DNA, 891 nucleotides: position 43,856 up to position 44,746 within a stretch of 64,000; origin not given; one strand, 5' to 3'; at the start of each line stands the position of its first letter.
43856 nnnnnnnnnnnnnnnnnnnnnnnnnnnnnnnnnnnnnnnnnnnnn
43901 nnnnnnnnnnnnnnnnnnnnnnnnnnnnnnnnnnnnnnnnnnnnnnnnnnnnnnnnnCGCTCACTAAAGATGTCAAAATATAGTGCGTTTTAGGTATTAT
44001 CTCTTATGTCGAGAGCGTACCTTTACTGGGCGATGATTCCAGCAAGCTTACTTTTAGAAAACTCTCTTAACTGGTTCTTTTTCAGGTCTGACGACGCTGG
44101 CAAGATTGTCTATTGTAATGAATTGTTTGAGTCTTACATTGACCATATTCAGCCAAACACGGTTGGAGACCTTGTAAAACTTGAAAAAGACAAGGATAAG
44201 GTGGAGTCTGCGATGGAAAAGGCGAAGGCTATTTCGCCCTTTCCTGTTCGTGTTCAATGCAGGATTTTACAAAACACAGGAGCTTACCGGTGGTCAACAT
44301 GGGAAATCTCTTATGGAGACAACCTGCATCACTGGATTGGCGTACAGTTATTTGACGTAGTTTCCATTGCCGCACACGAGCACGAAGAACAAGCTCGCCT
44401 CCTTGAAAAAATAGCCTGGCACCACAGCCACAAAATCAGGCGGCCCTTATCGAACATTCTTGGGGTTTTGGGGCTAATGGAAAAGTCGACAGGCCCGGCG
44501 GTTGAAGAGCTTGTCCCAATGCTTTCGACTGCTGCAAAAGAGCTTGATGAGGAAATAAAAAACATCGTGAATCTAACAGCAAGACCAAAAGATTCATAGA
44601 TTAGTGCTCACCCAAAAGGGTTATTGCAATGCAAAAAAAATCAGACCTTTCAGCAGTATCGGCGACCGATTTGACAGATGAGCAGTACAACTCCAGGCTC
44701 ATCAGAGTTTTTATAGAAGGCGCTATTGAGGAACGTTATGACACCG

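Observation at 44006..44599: Phage-encoded PAS-HisKA protein with no kinase ATPase domain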

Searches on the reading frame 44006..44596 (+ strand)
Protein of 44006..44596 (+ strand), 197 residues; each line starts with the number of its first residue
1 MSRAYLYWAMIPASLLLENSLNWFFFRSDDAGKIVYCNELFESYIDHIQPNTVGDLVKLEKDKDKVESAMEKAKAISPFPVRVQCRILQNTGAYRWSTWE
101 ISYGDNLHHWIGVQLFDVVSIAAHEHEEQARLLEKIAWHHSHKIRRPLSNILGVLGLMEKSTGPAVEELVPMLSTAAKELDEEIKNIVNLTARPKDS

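Call 3: search_protein_families(library=pfam, proteins=[window:44006-44596:+], max_evalue=1)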
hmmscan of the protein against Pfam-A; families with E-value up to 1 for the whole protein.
window:44006-44596:+ (197 aa): 2 families
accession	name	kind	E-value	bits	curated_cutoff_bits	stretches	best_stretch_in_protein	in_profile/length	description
PF00512.31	HisKA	-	0.00051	20.5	26.9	1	141-187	10-57/66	His Kinase A (phospho-acceptor) domain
PF20383.3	DUF6678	-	0.026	15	24.5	1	74-151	27-102/122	Family of unknown function (DUF6678)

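Call 4: search_protein_families(library=phrogs, proteins=[window:44006-44596:+], max_evalue=0.1)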
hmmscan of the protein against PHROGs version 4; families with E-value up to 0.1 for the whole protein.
window:44006-44596:+ (197 aa): 2 families
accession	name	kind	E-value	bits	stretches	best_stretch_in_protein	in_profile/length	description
phrog_857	-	unknown function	0.0039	17.5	1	139-191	247-300/468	-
phrog_34148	-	unknown function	0.049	14.7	0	165-190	21-46/53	-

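Call 5: search_solved_structures(query=window:44006-44596:+, max_evalue=10, show_alignments=3)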
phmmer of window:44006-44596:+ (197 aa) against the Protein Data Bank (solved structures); distinct sequences matched with E-value up to 10: 4.
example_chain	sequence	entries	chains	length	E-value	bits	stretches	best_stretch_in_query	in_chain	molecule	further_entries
7z8n_A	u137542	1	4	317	0.019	17.8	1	119-184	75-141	Histidine kinase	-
7n0e_A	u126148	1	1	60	0.052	16.4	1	139-186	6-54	Histidine kinase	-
3vco_A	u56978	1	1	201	0.17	14.7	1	98-188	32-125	Dihydrofolate reductase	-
6u5z_A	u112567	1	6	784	2.6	10.8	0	103-119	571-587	Lon protease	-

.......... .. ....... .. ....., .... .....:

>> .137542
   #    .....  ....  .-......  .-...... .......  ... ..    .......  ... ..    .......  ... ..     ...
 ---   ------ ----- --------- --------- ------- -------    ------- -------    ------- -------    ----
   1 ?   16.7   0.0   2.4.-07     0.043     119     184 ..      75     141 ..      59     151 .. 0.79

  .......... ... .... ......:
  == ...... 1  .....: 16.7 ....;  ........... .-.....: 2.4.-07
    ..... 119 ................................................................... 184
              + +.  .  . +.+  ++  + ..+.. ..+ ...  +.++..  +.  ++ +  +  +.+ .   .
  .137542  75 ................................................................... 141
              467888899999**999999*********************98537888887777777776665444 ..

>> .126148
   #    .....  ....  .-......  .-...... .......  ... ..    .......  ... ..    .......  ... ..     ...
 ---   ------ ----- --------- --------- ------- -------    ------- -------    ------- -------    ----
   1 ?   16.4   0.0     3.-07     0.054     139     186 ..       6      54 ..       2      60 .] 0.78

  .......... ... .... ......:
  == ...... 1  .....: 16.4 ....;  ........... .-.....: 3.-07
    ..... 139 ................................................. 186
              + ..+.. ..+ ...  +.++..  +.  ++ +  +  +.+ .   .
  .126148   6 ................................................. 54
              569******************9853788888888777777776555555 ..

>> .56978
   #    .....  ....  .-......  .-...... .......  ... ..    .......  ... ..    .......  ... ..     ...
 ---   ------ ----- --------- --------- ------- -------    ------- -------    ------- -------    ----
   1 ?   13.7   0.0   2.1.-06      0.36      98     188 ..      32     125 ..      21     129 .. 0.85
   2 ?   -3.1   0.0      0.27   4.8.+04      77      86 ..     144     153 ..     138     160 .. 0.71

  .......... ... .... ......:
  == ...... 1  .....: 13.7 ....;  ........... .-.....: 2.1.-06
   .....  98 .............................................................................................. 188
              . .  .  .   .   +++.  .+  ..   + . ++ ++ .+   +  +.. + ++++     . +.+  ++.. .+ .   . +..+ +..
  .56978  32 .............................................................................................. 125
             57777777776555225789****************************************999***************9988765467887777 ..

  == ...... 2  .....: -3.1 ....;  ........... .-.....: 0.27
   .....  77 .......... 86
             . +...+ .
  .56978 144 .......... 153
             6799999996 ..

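Call 6: find_homologous_proteins(query=window:44006-44596:+, max_evalue=0.001)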
Query window:44006-44596:+ (197 aa): 21 proteins with E <= 0.001 among 347 candidates.
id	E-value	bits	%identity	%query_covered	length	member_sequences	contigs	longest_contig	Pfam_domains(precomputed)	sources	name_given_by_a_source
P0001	6.6e-122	422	100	95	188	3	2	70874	-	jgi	jgi:hypothetical protein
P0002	5.5e-84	299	69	95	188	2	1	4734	-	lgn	-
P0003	2.4e-74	267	63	97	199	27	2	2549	PF00512.32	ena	-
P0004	6.9e-70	253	61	95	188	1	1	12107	-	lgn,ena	-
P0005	1.4e-69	252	59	95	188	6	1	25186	-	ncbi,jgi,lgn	jgi:hypothetical protein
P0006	3.7e-69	250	59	95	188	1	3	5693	-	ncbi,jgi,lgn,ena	jgi:hypothetical protein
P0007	1.1e-58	216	53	93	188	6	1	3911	PF00512.32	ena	-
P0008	5.6e-56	207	53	93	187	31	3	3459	PF00512.32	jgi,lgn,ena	jgi:light-regulated signal transduction histidine kinase (bacteriophytochrome)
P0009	1.8e-55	206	52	94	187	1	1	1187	PF00512.32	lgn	-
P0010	2.3e-55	205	52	92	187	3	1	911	PF00512.32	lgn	-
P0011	6.0e-55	204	49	93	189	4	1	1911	PF00512.32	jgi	jgi:signal transduction histidine kinase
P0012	1.4e-54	203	49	93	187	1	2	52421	-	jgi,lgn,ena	jgi:nitrogen-specific signal transduction histidine kinase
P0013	1.6e-54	202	51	93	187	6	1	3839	PF00512.32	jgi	-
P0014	7.8e-54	200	51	93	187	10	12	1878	-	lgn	-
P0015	4.1e-53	198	49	94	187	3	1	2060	-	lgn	-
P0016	9.9e-53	197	49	93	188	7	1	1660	PF00512.32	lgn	-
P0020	1.9e-48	183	48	93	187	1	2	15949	PF00512.32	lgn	-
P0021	2.7e-46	176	48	88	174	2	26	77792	PF00512.32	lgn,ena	-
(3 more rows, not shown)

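Call 11: search_solved_structures(query=A1, max_evalue=1, show_alignments=3)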
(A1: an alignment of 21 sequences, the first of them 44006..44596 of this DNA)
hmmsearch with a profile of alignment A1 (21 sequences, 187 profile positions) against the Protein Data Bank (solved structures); distinct sequences matched with E-value up to 1: 16.
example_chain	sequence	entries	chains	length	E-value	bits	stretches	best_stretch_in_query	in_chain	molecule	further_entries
7n0e_A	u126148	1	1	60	1.3e-05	28.2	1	131-182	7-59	Histidine kinase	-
7z8n_A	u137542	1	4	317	7e-05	25.8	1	119-183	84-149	Histidine kinase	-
7n0e_B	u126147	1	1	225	0.02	17.8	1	132-183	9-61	Histidine kinase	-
6dk7_A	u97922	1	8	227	0.022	17.7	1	132-183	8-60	RetS (Regulator of Exopolysaccharide and Type III Secretion)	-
6dk8_A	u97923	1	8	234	0.023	17.6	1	132-183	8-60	RetS (Regulator of Exopolysaccharide and Type III Secretion)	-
4mt8_A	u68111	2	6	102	0.025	17.5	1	127-183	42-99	Ethylene response sensor 1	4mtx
9jfj_A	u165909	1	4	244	0.073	16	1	128-183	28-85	Sensor histidine kinase ZraS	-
5b04_A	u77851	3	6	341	0.26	14.2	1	135-182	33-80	Translation initiation factor eIF-2B subunit alpha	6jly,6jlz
8f71_A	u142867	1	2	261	0.31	14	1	120-183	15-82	Histidine kinase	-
4u7n_A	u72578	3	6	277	0.56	13.1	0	115-184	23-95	Histidine protein kinase sensor protein | Histidine kinase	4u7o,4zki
6qrj_A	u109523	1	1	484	0.56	13.1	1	132-182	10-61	Hybrid kinase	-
6vgb_A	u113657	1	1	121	0.59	13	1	41-88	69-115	De novo designed protein RO2_20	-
3l84_A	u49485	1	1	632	0.72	12.7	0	93-126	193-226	Transketolase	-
3m34_A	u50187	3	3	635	0.72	12.7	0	93-126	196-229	Transketolase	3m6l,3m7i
9m08_C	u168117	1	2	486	0.93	12.4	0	130-181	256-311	histidine kinase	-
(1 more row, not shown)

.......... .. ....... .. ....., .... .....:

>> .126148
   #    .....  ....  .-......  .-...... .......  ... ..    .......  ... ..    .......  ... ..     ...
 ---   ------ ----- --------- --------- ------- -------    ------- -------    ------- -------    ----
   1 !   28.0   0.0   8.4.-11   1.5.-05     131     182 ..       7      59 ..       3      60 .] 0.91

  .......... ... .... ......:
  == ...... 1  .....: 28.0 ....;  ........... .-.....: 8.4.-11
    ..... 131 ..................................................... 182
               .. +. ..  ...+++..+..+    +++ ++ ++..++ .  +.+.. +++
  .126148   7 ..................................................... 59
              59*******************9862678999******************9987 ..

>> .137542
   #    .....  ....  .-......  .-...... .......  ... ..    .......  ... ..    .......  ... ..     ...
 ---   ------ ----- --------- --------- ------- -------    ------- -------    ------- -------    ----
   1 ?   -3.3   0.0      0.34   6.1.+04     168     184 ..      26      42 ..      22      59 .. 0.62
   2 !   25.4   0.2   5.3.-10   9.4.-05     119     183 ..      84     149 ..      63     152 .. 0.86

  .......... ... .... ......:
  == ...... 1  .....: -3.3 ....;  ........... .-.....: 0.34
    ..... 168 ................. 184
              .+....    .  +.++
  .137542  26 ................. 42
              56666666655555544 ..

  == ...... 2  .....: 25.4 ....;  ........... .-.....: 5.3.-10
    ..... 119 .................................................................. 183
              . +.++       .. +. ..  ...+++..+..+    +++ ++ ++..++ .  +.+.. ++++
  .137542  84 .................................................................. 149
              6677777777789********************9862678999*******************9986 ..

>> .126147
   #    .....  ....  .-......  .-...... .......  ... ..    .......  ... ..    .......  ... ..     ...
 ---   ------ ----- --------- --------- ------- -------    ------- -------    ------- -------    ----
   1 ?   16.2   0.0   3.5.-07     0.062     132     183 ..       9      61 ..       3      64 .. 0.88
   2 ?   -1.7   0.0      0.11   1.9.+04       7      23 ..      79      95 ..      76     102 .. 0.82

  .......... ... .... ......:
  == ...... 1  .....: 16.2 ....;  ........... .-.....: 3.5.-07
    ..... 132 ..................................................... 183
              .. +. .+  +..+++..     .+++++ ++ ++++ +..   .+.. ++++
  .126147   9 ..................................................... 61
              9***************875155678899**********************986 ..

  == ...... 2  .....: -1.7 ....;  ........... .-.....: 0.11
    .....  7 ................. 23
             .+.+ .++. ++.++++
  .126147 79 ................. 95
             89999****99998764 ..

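Call 12: search_protein_families(library=pfam, alignment_id=A1, max_evalue=0.1)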
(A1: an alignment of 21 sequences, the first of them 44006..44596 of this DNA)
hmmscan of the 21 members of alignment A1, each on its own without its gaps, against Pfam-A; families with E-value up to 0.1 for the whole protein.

A. member 1, window:44006-44596:+ (197 aa): 2 families
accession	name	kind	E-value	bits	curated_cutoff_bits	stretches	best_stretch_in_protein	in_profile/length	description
PF00512.31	HisKA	-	0.00051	20.5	26.9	1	141-187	10-57/66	His Kinase A (phospho-acceptor) domain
PF20383.3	DUF6678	-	0.026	15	24.5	1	74-151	27-102/122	Family of unknown function (DUF6678)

B. families by the number of members that match (of 21 scanned): 13 families
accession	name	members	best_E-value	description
PF00512.31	HisKA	21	2.5e-07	His Kinase A (phospho-acceptor) domain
PF12981.12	DUF3865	3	0.02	Domain of Unknown Function with PDB structure (DUF3865)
PF08447.18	PAS_3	2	0.012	PAS fold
PF20383.3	DUF6678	1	0.026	Family of unknown function (DUF6678)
PF00833.23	Ribosomal_S17e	1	0.035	Ribosomal S17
PF06162.17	PgaPase_1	1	0.044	Putative pyroglutamyl peptidase PgaPase_1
PF24487.1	NDC80_loop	1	0.049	Kinetochore protein NDC80 loop region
PF04108.17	ATG17_like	1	0.058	Autophagy protein ATG17-like domain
PF04244.19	DPRP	1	0.059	Deoxyribodipyrimidine photo-lyase-related protein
PF20940.2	SSV1_D-63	1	0.071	Sulfolobus spindle-shape virus 1, protein D-63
PF00989.32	PAS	1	0.078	PAS fold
PF24912.1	SH3_TNRC18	1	0.083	TNRC18-like,(4.1.1) SH3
PF21907.4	SAM_CEP-1_C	1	0.098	CEP-1 C-terminal SAM domain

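Call 13: find_encoding_contigs(protein=P0021, flank=10000, max_places=4)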
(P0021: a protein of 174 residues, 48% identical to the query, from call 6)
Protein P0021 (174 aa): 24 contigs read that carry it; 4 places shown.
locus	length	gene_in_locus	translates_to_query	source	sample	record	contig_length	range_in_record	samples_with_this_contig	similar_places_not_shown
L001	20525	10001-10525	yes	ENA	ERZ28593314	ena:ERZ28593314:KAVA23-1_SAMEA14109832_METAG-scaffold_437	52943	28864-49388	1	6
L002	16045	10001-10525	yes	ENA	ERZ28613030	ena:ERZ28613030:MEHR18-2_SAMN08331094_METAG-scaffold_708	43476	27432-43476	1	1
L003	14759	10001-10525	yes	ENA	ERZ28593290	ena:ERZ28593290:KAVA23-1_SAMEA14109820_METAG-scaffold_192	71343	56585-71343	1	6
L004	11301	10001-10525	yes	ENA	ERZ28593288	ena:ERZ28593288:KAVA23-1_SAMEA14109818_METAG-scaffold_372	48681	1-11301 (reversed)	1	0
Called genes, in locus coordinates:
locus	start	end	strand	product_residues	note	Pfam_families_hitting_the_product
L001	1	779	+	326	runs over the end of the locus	-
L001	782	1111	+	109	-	-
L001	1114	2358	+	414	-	-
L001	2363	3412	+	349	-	-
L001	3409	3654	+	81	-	-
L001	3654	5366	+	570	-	-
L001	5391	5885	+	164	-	-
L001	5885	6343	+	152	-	PF00959:Phage_lysozyme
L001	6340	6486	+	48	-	-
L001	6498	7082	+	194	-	-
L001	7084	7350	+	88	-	PF19846:DUF6321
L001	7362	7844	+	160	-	-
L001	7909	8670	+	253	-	-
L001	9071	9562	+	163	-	-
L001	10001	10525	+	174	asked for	PF00512:HisKA (weak)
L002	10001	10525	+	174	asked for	PF00512:HisKA (weak)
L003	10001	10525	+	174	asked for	PF00512:HisKA (weak)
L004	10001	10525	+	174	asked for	PF00512:HisKA (weak)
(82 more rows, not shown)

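Call 14: find_encoding_contigs(protein=P0012, flank=10000, max_places=3)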
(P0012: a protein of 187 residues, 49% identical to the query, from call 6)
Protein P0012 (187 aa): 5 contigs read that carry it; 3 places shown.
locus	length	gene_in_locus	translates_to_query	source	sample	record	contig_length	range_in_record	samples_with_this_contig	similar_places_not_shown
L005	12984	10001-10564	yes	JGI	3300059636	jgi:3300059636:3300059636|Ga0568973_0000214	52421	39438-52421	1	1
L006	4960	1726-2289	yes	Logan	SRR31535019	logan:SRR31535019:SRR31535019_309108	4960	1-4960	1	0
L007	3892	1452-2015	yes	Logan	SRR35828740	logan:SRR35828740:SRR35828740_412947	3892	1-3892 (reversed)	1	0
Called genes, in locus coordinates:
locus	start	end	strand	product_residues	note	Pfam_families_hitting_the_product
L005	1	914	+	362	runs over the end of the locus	-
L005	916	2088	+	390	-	-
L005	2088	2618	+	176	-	-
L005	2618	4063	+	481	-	-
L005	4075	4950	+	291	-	-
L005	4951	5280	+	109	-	-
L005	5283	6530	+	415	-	-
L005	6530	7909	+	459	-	-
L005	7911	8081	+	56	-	-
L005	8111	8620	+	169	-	-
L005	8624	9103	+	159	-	PF02557:VanY, PF13539:Peptidase_M15_4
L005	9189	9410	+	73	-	-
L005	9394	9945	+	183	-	-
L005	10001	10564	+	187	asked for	-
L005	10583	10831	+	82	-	-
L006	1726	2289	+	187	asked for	-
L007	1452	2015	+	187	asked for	-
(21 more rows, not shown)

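Call 15: find_encoding_contigs(protein=P0005, flank=10000, max_places=3)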
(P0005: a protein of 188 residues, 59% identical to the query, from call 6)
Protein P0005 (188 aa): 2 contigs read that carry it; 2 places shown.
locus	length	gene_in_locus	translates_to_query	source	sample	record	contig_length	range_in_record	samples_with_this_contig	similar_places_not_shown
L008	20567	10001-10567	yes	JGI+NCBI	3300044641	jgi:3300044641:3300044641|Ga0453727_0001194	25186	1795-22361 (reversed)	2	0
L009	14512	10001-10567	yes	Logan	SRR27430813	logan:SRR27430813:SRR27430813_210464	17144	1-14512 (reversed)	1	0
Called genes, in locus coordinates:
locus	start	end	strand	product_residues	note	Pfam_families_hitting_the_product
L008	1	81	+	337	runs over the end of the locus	-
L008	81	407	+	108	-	-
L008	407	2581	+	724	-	-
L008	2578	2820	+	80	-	-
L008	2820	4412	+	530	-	-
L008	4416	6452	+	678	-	-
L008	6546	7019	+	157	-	-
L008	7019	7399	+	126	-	-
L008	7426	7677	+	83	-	-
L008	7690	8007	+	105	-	-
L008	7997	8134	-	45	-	-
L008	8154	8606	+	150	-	-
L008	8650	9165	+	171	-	-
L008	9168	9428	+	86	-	-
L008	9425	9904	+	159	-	PF02557:VanY, PF13539:Peptidase_M15_4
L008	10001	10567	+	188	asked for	-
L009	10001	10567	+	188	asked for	-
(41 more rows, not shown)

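Call 16: predict_structure(alignment_id=A1)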
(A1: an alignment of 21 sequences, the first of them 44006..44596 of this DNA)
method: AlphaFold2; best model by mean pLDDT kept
length: 197 residues; sequences in the alignment: 21
mean_pLDDT: 80.9   pTM: 0.51
mean pLDDT of the five models: 80.9, 78.0, 77.1, 76.3, 74.2
residues with pLDDT >= 90: 77; 70-90: 81; 50-70: 16; < 50: 23
segments of 3 or more residues with pLDDT < 50: 1-11, 14-17, 118-121, 195-197
pLDDT, mean of each block of 10 residues (from residue 1): 35 50 87 92 87 90 93 91 88 86 95 67 64 83 89 91 85 93 89 59
secondary structure, 60 per line:
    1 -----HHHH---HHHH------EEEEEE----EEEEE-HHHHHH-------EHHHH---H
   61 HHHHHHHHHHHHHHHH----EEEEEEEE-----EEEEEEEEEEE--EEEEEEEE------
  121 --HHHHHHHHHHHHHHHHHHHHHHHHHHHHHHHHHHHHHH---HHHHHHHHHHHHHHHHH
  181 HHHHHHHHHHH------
elements in order: H6-9 H13-16 E23-28 E33-37 H39-44 H53-56 H60-76 E81-88 E94-104 E107-114 H123-160 H164-191

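Call 20: fold_search(model_id=the predicted structure, library=pdb)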
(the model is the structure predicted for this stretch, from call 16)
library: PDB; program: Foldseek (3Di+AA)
matches with E <= 10: 1549; with E <= 0.001: 143
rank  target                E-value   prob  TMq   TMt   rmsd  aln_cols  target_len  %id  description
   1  8a52_A                6.8e-07  1.00  0.33  0.20  21.1       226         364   18  Crystal structure of a chimeric LOV-Histidine kinase SB2F1 (asymmetrical variant, trigonal form with long c-axis) (released 2023-12-27)
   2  8a6x_B                8.6e-07  1.00  0.35  0.20  22.5       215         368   20  Crystal structure of a chimeric LOV-Histidine kinase SB2F1 (asymmetrical variant, trigonal form with long c axis) (released 2024-01-10)
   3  7tal                  9.8e-07  1.00  0.37  0.37  13.7       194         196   16  LOV2-DARPIN fusion : D4_deltaDARP (released 2023-07-05)
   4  8a3u                  9.8e-07  1.00  0.33  0.20  21.1       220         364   20  Crystal structure of a chimeric LOV-Histidine kinase SB2F1 (symmetrical variant, trigonal form with short c-axis) (released 2023-12-20)
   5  8a7f_A                1.0e-06  1.00  0.33  0.20  22.4       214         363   20  Crystal structure of a chimeric LOV-Histidine kinase SB2F1-I66R mutant (asymmetrical variant, trigonal form with long  (released 2024-01-10)
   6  8a7f_B                1.3e-06  1.00  0.33  0.20  21.2       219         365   20  Crystal structure of a chimeric LOV-Histidine kinase SB2F1-I66R mutant (asymmetrical variant, trigonal form with long  (released 2024-01-10)
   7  4gcz_A                1.5e-06  1.00  0.35  0.21  20.0       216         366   20  Structure of a blue-light photoreceptor (released 2013-06-19)
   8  8a7h_A                2.3e-06  1.00  0.35  0.21  21.7       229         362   18  Crystal structure of a chimeric LOV-Histidine kinase SB2F1-I66R mutant (light state; asymmetrical variant, trigonal fo (released 2024-01-10)
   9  4gcz_B                3.5e-06  1.00  0.35  0.20  20.5       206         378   19  Structure of a blue-light photoreceptor (released 2013-06-19)
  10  8a33                  2.1e-05  1.00  0.35  0.49   8.2       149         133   19  Crystal structure of PpSB1-LOV-K117E mutant (light state) (released 2023-07-05)
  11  6ph4_B                2.1e-05  1.00  0.35  0.17  16.0       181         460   16  Full length LOV-PAS-HK construct from the LOV-HK sensory protein from Brucella abortus (light-adapted, construct 15-48 (released 2020-12-30)
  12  3sw1_A                3.3e-05  1.00  0.36  0.49   7.8       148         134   19  Structure of a full-length bacterial LOV protein (released 2012-02-15)
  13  7tbq_E                3.7e-05  1.00  0.30  0.19  12.4       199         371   18  LOV2-DARPIN fusion : D7 (released 2023-07-05)
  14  6x37_A                3.9e-05  1.00  0.41  0.71   3.4       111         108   14  Crystal structure of PT3245 bound to HIF2a-B*:ARNT-B* complex (released 2021-05-26)
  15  7a6p_B                3.9e-05  1.00  0.36  0.46   9.1       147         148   22  Structural determinants underlying the adduct lifetime in a short LOV protein PpSB2-LOV (released 2021-03-10)
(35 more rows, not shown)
